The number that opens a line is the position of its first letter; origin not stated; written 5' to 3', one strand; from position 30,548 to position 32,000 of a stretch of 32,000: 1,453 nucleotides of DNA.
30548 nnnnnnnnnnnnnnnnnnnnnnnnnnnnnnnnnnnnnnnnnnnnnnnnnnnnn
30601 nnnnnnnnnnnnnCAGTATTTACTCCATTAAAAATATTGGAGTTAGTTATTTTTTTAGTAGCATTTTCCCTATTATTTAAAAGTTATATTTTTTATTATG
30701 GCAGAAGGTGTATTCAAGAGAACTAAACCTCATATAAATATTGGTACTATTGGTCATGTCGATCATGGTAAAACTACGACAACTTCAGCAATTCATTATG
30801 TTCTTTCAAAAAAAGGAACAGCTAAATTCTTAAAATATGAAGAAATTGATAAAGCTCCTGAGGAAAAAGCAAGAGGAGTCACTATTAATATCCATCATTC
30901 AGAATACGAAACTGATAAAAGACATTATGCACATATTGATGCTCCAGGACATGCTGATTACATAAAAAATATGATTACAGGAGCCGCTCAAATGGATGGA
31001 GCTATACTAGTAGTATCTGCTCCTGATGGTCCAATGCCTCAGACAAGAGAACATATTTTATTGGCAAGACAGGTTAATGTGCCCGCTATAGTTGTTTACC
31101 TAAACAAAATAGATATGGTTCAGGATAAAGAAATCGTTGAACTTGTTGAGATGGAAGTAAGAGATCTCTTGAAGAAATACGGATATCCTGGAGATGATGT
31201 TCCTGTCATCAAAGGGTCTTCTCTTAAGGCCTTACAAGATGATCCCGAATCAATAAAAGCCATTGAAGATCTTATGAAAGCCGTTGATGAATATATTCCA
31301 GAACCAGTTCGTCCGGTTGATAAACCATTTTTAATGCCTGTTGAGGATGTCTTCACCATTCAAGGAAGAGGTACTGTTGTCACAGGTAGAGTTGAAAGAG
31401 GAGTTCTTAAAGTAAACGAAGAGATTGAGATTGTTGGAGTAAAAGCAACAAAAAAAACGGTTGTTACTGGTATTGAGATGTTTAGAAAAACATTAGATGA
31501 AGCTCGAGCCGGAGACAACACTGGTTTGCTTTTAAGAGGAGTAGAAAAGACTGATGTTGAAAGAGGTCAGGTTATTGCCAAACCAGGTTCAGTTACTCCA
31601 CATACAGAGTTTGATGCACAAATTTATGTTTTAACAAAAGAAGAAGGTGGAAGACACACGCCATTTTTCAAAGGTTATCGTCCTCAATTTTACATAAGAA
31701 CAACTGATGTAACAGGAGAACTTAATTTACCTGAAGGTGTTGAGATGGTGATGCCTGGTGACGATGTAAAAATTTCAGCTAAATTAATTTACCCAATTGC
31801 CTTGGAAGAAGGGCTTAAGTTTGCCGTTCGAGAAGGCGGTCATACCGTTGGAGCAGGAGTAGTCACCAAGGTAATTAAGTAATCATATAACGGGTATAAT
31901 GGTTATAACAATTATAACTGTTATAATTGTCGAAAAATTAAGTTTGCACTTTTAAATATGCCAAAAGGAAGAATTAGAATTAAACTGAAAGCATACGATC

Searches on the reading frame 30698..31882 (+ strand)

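Call 65: search_protein_families(library=pfam, proteins=[window:30698-31882:+], max_evalue=0.00001)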
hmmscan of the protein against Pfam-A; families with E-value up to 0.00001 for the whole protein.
window:30698-31882:+ (394 aa): 3 families
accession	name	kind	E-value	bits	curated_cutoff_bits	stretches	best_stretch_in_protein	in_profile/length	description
PF00009.33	GTP_EFTU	-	4.4e-64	216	26.5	1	10-201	1-187/188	Elongation factor Tu GTP binding domain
PF03143.23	GTP_EFTU_D3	-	4.6e-38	130.2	27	1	298-392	1-105/106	Elongation factor Tu C-terminal domain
PF03144.31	GTP_EFTU_D2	-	9e-21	74.5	30.3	1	225-294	1-73/73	Elongation factor Tu domain 2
